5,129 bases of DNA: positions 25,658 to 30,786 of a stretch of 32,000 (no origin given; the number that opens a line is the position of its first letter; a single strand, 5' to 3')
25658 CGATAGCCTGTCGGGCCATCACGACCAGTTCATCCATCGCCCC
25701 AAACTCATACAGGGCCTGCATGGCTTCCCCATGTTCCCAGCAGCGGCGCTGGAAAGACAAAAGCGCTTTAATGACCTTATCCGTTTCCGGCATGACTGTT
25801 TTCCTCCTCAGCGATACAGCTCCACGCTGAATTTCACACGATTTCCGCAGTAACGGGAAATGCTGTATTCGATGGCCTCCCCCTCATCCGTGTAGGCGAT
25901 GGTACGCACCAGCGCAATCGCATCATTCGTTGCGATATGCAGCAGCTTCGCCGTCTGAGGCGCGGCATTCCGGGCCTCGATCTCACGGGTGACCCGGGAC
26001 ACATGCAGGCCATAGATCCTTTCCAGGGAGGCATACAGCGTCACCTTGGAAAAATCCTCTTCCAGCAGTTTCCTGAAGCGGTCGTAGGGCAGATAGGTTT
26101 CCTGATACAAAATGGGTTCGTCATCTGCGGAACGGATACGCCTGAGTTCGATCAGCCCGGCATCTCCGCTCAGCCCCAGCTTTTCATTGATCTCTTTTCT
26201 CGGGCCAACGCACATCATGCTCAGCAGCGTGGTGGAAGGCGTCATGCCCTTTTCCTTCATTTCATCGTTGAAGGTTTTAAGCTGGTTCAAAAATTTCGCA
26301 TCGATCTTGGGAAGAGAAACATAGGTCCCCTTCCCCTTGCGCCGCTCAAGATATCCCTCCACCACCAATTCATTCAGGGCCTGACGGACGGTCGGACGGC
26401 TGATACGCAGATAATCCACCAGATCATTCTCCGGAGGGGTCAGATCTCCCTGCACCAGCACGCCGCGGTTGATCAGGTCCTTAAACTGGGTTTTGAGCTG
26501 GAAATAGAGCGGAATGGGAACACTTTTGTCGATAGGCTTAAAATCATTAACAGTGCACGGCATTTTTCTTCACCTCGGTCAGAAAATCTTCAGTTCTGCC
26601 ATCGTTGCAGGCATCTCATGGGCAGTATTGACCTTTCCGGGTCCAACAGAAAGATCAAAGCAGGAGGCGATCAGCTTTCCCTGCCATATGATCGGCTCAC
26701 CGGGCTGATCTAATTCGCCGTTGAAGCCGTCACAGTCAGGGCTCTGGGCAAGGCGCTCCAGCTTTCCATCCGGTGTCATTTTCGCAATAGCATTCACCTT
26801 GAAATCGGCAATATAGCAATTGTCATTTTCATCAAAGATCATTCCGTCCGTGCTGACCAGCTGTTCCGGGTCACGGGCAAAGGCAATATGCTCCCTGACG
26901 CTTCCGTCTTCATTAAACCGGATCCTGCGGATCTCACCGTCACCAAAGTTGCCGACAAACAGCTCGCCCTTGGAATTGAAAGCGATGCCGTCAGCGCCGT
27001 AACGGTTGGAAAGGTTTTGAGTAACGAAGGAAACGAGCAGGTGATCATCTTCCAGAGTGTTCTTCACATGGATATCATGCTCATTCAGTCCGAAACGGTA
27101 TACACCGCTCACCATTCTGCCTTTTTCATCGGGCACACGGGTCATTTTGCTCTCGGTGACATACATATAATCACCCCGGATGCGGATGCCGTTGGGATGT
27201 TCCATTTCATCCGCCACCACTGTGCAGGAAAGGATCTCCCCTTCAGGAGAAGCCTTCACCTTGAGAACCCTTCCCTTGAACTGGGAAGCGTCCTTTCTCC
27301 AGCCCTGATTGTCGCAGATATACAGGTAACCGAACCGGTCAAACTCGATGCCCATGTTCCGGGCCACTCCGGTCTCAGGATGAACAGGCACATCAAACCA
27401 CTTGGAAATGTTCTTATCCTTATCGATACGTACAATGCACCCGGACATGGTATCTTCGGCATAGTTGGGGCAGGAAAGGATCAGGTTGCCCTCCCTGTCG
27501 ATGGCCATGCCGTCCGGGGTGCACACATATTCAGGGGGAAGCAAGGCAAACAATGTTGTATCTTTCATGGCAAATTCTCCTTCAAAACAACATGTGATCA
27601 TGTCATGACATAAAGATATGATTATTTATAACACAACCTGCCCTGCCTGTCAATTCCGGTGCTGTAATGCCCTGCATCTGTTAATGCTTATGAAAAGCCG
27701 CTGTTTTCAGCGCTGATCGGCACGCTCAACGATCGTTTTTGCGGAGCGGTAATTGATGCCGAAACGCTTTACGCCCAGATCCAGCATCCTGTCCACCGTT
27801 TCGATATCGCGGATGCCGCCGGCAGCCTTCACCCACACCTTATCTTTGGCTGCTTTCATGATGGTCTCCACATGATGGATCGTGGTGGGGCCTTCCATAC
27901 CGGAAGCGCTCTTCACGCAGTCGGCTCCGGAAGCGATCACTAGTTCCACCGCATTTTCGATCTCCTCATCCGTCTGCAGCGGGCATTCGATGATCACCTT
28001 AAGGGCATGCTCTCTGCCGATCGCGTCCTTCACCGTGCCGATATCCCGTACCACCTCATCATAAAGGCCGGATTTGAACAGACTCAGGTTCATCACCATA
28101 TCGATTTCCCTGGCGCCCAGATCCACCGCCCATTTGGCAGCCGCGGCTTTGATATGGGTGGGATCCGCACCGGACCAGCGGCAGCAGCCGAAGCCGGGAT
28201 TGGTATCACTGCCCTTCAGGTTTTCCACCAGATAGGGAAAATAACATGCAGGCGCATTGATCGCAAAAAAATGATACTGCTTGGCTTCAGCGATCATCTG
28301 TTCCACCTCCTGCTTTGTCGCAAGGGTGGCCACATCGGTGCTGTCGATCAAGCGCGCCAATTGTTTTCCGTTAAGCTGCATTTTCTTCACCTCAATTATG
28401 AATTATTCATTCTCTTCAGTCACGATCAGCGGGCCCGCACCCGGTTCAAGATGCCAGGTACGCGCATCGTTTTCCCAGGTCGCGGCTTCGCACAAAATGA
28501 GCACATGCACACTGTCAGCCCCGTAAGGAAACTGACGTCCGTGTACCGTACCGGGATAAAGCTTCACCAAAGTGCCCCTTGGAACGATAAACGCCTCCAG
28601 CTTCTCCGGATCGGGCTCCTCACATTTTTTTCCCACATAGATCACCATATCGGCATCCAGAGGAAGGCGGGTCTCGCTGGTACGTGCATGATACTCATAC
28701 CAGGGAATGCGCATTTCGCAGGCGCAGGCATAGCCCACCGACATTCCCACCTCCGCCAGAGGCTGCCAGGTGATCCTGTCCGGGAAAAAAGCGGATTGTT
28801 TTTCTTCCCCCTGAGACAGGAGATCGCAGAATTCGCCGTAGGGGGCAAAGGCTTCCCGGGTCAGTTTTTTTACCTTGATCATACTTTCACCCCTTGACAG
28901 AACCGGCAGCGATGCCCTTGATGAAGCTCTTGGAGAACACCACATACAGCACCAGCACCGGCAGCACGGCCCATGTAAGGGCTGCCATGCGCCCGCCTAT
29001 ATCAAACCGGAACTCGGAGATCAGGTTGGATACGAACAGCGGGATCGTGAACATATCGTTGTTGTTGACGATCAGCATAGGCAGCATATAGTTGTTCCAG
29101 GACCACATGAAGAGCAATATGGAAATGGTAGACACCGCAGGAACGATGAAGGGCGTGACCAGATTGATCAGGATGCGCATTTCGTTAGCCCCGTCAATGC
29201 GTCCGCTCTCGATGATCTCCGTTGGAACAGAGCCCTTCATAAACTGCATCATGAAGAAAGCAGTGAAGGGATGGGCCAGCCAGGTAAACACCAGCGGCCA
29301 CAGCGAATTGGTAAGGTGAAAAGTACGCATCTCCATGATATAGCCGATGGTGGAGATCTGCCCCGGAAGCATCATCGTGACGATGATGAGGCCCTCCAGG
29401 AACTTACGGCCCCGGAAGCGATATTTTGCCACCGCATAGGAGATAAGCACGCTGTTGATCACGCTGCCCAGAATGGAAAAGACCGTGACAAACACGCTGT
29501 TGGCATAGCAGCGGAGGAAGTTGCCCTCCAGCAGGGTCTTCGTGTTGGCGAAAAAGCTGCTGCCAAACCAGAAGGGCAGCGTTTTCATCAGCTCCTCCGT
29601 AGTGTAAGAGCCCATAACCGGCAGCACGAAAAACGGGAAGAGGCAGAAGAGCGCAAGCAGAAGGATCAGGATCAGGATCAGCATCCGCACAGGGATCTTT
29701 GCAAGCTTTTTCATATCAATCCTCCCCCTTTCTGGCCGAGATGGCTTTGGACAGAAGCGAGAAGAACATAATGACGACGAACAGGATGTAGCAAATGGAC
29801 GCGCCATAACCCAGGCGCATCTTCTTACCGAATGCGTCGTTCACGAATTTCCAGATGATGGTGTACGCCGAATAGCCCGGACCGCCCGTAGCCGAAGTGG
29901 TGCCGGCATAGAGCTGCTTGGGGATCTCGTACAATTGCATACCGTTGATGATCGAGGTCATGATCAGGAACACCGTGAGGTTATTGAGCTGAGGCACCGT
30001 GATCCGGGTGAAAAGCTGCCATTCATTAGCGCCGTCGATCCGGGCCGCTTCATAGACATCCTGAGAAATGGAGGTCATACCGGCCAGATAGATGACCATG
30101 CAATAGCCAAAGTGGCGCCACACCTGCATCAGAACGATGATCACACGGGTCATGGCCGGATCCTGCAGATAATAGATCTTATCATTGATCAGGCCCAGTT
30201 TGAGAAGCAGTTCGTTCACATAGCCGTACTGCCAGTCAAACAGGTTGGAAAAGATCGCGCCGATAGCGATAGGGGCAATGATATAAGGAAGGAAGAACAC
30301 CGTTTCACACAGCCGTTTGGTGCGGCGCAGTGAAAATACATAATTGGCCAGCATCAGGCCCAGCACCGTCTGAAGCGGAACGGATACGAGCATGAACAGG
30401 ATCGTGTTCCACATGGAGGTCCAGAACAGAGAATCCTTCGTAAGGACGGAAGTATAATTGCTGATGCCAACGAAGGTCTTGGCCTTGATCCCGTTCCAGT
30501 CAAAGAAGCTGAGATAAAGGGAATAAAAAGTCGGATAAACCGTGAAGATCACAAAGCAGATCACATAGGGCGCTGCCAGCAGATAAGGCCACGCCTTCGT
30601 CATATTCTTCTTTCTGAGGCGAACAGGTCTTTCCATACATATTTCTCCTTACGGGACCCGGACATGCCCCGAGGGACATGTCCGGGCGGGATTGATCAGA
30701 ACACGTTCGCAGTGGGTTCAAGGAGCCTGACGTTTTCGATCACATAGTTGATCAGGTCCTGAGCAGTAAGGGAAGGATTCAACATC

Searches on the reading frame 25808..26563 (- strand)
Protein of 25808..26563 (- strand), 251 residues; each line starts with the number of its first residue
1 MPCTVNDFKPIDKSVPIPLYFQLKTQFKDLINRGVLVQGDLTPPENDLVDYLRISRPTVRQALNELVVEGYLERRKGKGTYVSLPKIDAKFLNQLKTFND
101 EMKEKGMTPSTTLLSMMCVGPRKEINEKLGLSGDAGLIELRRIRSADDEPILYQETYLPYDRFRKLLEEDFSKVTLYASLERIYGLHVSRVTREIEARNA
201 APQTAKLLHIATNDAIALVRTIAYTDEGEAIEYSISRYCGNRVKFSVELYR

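Call 57: search_protein_families(library=pfam, proteins=[window:25808-26563:-], max_evalue=0.0001)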
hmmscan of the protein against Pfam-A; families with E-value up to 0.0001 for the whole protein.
window:25808-26563:- (251 aa): 3 families
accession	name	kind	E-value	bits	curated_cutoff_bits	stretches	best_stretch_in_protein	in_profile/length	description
PF07702.18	UTRA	-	8.4e-36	123.3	23.8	1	105-244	2-141/141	UTRA domain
PF00392.27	GntR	-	8.9e-16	57.8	27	1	20-82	2-64/64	Bacterial regulatory proteins, gntR family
PF12802.13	MarR_2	-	2e-05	25.1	27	1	46-76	24-54/61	MarR family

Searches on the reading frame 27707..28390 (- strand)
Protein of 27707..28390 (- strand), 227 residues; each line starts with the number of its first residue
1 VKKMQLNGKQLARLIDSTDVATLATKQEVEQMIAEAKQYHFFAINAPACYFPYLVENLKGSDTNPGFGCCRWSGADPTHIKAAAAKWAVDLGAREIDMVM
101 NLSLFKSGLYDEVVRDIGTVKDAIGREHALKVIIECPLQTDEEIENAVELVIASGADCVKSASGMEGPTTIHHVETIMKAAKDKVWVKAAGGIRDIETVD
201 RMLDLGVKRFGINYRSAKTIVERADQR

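Call 85: search_protein_families(library=pfam, proteins=[window:27707-28390:-], max_evalue=0.001)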
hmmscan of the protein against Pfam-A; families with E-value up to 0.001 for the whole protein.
window:27707-28390:- (227 aa): 2 families
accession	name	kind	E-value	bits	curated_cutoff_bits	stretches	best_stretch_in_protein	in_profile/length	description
PF01791.15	DeoC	-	5.3e-10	39.7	23.8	1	75-206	74-211/229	DeoC/LacD family aldolase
PF00977.27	His_biosynth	-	5.7e-05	23.1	23.6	1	166-213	57-102/228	Histidine biosynthesis protein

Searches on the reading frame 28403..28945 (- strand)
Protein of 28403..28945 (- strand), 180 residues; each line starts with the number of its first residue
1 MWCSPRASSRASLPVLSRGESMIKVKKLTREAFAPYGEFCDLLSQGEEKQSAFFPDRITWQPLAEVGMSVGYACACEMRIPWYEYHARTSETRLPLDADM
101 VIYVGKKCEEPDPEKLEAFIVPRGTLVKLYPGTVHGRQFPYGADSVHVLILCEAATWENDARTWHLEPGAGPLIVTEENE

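Call 85: search_protein_families(library=pfam, proteins=[window:28403-28945:-], max_evalue=0.001)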
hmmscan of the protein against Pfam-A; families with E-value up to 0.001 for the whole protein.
window:28403-28945:- (180 aa): 2 families
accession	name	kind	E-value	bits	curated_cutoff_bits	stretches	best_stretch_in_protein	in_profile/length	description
PF04115.18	Ureidogly_lyase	-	3e-08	33.9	23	1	21-153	2-142/162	Ureidoglycolate lyase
PF16161.11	DUF4867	-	3e-06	27.3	28.7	1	62-135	59-134/201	Domain of unknown function (DUF4867)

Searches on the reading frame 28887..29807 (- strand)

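Call 85: search_protein_families(library=pfam, proteins=[window:28887-29807:-], max_evalue=0.001)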
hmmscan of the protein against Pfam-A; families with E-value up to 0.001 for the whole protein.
window:28887-29807:- (306 aa): 1 family
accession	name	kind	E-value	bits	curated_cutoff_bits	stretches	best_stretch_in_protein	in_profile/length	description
PF00528.27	BPD_transp_1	-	1.4e-12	48.2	26.4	1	120-293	2-176/184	Binding-protein-dependent transport system inner membrane component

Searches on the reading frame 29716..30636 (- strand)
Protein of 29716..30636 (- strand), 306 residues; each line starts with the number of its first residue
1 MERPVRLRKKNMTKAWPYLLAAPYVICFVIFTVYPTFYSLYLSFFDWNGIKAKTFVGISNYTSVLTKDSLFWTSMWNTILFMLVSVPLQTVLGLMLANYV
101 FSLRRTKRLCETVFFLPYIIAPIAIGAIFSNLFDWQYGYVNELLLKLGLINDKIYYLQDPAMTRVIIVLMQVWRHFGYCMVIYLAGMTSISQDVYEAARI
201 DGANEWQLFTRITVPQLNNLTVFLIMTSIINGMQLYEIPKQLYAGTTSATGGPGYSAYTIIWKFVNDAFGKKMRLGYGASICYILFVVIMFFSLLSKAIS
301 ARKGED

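Call 85: search_protein_families(library=pfam, proteins=[window:29716-30636:-], max_evalue=0.001)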
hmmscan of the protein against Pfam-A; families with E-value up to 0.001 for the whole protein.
window:29716-30636:- (306 aa): 1 family
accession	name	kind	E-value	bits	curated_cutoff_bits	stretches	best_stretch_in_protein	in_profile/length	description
PF00528.27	BPD_transp_1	-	2.2e-15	57.3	26.4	1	90-294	2-173/184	Binding-protein-dependent transport system inner membrane component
